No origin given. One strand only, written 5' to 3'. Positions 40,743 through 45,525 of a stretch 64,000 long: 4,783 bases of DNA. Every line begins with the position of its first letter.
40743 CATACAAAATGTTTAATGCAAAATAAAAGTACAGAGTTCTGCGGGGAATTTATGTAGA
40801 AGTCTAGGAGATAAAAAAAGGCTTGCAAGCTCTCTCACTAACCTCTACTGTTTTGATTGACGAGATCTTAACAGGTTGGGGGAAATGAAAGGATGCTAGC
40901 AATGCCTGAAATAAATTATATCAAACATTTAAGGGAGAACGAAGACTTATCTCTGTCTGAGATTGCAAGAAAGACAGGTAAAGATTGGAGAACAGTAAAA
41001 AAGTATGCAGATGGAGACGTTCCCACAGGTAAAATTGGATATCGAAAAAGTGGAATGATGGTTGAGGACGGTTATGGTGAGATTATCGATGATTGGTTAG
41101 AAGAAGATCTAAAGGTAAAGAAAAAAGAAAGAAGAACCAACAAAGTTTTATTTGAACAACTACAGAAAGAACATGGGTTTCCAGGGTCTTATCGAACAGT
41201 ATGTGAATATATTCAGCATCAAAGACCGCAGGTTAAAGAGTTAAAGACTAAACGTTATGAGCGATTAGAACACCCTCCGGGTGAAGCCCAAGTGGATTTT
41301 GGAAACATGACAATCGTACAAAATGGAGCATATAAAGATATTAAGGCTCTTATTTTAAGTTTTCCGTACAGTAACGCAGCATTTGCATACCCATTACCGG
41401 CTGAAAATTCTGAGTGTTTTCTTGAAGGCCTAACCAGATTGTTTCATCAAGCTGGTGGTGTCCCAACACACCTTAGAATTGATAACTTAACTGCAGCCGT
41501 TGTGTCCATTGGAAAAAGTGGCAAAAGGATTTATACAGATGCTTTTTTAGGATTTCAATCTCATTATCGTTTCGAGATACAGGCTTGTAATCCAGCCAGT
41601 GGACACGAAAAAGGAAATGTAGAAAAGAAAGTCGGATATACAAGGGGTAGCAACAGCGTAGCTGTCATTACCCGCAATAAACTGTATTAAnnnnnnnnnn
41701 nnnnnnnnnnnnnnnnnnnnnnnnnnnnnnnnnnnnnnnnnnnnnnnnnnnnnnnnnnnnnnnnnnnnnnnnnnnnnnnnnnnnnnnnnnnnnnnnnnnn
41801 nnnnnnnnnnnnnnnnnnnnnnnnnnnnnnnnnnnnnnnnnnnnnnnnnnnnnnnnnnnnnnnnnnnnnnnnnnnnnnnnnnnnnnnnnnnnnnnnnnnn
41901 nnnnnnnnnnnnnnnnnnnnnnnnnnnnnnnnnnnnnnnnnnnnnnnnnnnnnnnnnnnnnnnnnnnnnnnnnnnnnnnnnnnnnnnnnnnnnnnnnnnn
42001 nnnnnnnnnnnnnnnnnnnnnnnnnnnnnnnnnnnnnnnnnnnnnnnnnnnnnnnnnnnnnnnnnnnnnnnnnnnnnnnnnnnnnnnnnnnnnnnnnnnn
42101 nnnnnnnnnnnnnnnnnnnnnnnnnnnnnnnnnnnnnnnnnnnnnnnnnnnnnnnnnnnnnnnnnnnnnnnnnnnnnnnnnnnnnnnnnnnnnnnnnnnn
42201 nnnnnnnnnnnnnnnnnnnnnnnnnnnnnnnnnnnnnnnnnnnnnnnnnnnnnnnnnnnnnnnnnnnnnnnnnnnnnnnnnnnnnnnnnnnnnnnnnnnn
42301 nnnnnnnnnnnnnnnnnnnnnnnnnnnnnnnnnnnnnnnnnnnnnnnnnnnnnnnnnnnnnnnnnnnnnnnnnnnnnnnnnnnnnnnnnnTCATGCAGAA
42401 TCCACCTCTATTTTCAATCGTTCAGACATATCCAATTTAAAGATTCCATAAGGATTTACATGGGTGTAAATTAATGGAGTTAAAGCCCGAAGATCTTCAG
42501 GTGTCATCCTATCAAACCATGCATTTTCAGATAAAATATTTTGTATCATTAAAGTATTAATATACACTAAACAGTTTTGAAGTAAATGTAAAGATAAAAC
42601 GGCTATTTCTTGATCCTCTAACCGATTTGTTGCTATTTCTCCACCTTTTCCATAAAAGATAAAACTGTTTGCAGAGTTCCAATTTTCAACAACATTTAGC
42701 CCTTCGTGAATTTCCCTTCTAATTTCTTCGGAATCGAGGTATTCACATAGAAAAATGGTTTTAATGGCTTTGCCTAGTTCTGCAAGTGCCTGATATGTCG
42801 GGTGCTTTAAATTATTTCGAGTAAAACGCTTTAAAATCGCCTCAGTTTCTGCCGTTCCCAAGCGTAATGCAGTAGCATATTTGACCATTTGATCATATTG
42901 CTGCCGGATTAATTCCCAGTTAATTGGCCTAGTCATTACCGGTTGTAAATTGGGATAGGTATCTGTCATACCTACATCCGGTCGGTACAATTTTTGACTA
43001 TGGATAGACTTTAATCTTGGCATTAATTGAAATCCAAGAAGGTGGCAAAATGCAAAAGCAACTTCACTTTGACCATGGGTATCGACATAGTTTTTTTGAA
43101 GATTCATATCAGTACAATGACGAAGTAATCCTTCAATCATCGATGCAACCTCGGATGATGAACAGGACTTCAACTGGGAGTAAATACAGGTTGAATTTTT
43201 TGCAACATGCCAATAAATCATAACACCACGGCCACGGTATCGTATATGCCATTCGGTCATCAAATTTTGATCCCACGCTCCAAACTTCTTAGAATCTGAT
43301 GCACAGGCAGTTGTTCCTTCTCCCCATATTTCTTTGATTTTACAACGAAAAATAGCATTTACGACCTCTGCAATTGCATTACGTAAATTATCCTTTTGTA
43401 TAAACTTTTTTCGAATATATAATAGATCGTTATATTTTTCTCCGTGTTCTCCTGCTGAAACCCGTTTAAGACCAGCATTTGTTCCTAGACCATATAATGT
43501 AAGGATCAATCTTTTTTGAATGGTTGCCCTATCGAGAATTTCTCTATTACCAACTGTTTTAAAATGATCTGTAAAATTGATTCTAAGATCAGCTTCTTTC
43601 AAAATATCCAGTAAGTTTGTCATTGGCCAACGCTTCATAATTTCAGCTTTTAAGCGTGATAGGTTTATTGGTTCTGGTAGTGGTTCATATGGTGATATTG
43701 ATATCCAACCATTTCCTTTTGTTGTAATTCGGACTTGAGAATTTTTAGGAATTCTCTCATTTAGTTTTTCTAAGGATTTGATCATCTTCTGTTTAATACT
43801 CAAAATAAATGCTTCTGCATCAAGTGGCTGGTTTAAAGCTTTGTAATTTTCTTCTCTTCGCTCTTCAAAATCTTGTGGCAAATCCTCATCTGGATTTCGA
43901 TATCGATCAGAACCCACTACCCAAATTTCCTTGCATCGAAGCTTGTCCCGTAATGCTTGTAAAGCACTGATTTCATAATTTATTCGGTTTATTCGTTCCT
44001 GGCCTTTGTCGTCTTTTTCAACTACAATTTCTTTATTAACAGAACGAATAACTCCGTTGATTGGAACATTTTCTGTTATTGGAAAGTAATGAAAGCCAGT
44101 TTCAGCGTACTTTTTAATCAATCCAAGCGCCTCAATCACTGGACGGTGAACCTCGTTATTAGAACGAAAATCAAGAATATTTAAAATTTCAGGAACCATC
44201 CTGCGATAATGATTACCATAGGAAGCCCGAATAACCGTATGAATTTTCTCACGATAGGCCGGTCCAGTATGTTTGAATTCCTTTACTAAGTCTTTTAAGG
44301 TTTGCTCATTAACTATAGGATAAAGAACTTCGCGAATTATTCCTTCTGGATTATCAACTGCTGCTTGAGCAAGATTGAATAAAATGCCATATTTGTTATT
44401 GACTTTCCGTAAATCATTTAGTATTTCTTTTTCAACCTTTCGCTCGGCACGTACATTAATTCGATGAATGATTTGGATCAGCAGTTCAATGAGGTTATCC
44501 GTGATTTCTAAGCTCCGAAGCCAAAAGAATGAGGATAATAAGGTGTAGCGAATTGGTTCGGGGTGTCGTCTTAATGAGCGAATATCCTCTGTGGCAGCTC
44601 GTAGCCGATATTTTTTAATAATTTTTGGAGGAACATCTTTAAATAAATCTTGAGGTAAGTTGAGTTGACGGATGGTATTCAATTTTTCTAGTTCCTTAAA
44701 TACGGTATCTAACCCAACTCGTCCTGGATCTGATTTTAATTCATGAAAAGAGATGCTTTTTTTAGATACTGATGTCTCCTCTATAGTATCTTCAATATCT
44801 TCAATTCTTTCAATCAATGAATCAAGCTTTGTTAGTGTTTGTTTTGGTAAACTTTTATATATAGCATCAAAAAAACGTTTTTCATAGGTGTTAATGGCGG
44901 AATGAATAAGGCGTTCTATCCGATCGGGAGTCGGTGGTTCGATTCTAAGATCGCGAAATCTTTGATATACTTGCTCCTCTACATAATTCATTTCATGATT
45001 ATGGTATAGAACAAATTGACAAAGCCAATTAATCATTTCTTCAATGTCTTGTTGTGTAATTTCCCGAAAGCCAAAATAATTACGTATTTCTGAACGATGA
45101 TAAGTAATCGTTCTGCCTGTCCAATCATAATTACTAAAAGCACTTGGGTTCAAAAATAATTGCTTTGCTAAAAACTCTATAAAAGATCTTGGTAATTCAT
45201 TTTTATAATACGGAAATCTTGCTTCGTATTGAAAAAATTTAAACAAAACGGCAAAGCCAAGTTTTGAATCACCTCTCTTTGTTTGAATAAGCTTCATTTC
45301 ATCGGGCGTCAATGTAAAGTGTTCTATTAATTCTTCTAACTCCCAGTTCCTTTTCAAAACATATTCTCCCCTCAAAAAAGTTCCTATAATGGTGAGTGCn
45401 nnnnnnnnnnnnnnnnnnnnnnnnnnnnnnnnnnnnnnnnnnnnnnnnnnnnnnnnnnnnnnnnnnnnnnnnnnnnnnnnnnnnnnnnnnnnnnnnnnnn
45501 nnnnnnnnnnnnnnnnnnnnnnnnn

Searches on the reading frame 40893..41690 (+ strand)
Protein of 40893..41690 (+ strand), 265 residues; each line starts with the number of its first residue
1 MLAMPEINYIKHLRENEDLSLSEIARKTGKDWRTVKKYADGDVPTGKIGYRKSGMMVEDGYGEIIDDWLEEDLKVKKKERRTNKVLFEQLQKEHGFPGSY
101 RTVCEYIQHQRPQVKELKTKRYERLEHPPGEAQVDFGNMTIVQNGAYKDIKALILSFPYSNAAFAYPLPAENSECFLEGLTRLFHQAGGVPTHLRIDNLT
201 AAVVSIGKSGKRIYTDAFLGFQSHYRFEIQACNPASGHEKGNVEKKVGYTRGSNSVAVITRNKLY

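Call 3: search_protein_families(library=pfam, proteins=[window:40893-41690:+], max_evalue=0.01)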
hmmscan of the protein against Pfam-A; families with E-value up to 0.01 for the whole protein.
window:40893-41690:+ (265 aa): 1 family
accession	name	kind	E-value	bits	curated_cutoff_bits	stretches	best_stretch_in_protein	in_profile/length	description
PF13936.12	HTH_38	-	0.0062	16.7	27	0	4-35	7-37/44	Helix-turn-helix domain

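Call 4: search_protein_families(library=ncbifam, proteins=[window:40893-41690:+], max_evalue=0.01)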
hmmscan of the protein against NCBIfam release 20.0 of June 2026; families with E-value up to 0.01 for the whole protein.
window:40893-41690:+ (265 aa): 1 family
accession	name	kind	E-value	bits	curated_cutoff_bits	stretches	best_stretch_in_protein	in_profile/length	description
NF033546.1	transpos_IS21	equivalog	3e-60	204.2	160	1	13-252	3-239/294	IS21 family transposase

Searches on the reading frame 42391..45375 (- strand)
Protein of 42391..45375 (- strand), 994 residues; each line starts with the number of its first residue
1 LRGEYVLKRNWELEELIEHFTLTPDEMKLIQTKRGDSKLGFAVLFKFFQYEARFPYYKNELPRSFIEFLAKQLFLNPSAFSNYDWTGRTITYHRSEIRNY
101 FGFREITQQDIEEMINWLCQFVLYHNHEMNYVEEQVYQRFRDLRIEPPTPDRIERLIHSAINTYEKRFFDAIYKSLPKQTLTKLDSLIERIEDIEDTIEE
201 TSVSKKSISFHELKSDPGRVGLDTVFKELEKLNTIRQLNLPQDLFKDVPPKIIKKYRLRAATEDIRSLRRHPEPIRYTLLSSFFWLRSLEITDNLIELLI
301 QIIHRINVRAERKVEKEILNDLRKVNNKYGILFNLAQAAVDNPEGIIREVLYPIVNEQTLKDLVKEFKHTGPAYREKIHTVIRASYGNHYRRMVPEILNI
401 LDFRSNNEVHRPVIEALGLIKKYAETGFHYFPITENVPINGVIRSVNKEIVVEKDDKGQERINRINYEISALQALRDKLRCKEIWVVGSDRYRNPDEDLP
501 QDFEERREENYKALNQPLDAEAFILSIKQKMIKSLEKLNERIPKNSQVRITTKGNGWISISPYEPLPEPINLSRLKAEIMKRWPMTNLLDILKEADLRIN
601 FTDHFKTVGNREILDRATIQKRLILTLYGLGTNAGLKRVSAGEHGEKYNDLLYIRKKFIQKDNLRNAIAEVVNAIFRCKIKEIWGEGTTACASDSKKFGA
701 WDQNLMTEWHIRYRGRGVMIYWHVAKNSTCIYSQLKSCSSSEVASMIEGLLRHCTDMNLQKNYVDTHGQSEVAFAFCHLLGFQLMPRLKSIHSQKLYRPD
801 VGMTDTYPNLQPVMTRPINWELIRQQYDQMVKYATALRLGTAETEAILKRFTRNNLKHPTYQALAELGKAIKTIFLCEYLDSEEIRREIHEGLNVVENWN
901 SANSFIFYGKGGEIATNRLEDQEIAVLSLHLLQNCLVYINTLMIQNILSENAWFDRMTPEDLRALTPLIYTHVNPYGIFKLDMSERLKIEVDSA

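Call 3: search_protein_families(library=pfam, proteins=[window:42391-45375:-], max_evalue=0.01)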
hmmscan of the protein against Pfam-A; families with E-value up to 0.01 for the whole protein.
window:42391-45375:- (994 aa): 2 families
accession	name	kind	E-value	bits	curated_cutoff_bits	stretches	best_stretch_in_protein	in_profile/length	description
PF01526.23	DDE_Tnp_Tn3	-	1.4e-142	475.5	24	1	590-979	1-389/389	Tn3 transposase DDE domain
PF13700.11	DUF4158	-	2.8e-32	112.3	27.4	1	8-160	14-165/165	Domain of unknown function (DUF4158)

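Call 4: search_protein_families(library=ncbifam, proteins=[window:42391-45375:-], max_evalue=0.01)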
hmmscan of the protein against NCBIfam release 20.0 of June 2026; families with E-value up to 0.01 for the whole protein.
window:42391-45375:- (994 aa): 1 family
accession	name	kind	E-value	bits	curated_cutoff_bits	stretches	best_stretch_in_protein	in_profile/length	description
NF033527.1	transpos_Tn3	equivalog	3.6e-285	948.7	500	1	13-981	3-953/954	Tn3 family transposase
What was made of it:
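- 42391..45375 (-): Tn3-family DDE transposase TnpA, 994 aa. NF033527 948.7 bits; PF01526 plus PF13700 (calls 3, 4).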

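Call 67: search_dna_similar(query=window:42391-45375:-, collection=plasmids, mode=protein, max_rows=12)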
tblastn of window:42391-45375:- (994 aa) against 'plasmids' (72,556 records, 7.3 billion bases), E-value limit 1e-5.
The search stops at 5000 records and this limit was reached: more records match than are counted here, and every count below describes the 5000 best-scoring records only.
Records with a match: at least 5000; places in all: 11471; records where one place covers at least 80% of the query: 4890.
Best place of each record, by identity: 80-90% 1; 60-80% 44; <60% 4955.
By first word of the organism name: Klebsiella 1834; Escherichia 1099; Bacillus 344; Salmonella 323; Pseudomonas 191; Enterobacter 157; Citrobacter 93; Sphingobium 72; Enterococcus 66; Aeromonas 64; and 140 more.
By predicted mobility (MOB-suite, as given by PLSDB): conjugative 2639; non-mobilizable 1551; mobilizable 810.
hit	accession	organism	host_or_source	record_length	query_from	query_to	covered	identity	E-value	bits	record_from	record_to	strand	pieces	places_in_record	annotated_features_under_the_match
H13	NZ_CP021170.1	Paenibacillus bovis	mixed culture,yak milk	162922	1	994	100%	76.4%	0e+0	1628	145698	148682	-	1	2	Tn3 family transposase | tyrosine-type recombinase/integrase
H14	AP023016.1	Bacillus cereus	-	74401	2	990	99%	73.3%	0e+0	1543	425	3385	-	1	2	putative transposase | integrase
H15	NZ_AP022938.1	Bacillus cereus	-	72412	2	990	99%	73.3%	0e+0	1543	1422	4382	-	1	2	Tn3 family transposase | recombinase family protein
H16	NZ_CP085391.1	Cytobacillus firmus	single cell,soil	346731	2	990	99%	73.3%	0e+0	1543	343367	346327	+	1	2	Tn3 family transposase | recombinase family protein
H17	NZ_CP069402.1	Priestia megaterium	Homo sapiens,Pure culture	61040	2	990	99%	73.3%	0e+0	1543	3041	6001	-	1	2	Tn3 family transposase | recombinase family protein | hypothetical protein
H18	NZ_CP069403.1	Priestia megaterium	Homo sapiens,Pure culture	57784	2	990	99%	73.3%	0e+0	1543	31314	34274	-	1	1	Tn3 family transposase | recombinase family protein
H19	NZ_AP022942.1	Bacillus cereus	-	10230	102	990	89%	73.6%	0e+0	1389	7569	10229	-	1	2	none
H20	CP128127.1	Bacillus cereus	bacterial isolate,pine forrest soil ...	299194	7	993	99%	64.1%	0e+0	1345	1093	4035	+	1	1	Tn3 family transposase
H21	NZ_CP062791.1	Cytobacillus oceanisediminis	rhizosphere taken during the low tide ...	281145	2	991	86%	73.8%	0e+0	1344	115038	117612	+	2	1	recombinase family protein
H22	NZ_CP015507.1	Cytobacillus oceanisediminis 2691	seawater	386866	7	993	99%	63.8%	0e+0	1348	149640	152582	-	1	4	Tn3 family transposase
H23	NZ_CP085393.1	Cytobacillus oceanisediminis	single cell,soil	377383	7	993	99%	63.8%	0e+0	1348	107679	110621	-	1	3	Tn3 family transposase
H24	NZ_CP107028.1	Cytobacillus firmus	whole organism,soil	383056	7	993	99%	63.7%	0e+0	1346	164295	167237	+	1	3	Tn3 family transposase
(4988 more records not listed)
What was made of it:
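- Closest known: Tn3-family transposons with a tyrosine recombinase. Different: The nearest plasmid TnpA is only 76 % identical (call 67).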

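Call 68: get_annotated_region(hit=H13, flank=7000)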
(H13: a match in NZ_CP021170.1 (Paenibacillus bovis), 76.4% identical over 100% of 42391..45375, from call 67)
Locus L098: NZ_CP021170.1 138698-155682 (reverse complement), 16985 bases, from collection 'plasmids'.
description: Paenibacillus bovis strain BD3526 plasmid unnamed1, complete sequence
organism: Paenibacillus bovis (NCBI taxid 1616788)
taxonomy: Bacteria; Bacillota; Bacilli; Bacillales; Paenibacillaceae; Paenibacillus; Paenibacillus bovis
host: -; source: mixed culture,yak milk; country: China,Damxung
typing (MOB-suite, as given by PLSDB): non-mobilizable; replicon rep_cluster_1987
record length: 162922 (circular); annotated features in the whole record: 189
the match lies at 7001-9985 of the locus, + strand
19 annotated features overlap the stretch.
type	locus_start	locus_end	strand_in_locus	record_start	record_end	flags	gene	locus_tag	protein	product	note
CDS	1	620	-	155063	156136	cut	-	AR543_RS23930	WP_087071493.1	ATP-binding protein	-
CDS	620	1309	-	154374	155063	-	-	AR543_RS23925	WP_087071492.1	response regulator transcription factor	GO:0000160 - phosphorelay signal transduction system [Evidence IEA]; GO:0006355 - regulation of DNA-templated ...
CDS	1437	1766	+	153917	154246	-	-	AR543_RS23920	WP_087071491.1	four-helix bundle copper-binding protein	-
CDS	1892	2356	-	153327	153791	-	-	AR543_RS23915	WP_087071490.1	C40 family peptidase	GO:0006508 - proteolysis [Evidence IEA]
CDS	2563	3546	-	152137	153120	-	-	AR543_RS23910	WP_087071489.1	arsenic resistance protein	-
CDS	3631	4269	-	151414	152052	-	-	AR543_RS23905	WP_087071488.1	class I SAM-dependent methyltransferase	-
CDS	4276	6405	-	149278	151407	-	-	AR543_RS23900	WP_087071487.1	heavy metal translocating P-type ATPase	-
CDS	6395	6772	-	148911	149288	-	-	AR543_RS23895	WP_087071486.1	metalloregulator ArsR/SmtB family transcription factor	GO:0006355 - regulation of DNA-templated transcription [Evidence IEA]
CDS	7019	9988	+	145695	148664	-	-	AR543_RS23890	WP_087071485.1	Tn3 family transposase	-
CDS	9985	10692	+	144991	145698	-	-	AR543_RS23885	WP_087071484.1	tyrosine-type recombinase/integrase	GO:0015074 - DNA integration [Evidence IEA]; GO:0006310 - DNA recombination [Evidence IEA]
CDS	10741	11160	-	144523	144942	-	arsC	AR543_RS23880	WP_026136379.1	arsenate reductase (thioredoxin)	-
CDS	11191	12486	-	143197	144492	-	-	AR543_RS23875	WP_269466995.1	arsenic transporter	GO:0046685 - response to arsenic-containing substance [Evidence IEA]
CDS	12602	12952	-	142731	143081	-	-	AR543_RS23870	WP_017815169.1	metalloregulator ArsR/SmtB family transcription factor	GO:0006355 - regulation of DNA-templated transcription [Evidence IEA]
CDS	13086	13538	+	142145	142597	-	-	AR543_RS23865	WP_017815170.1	MarR family transcriptional regulator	GO:0006355 - regulation of DNA-templated transcription [Evidence IEA]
CDS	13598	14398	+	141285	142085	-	-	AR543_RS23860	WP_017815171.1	arsenite methyltransferase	-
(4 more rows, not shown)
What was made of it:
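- A sister backbone carries metal-resistance cargo in the same slot (call 68).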
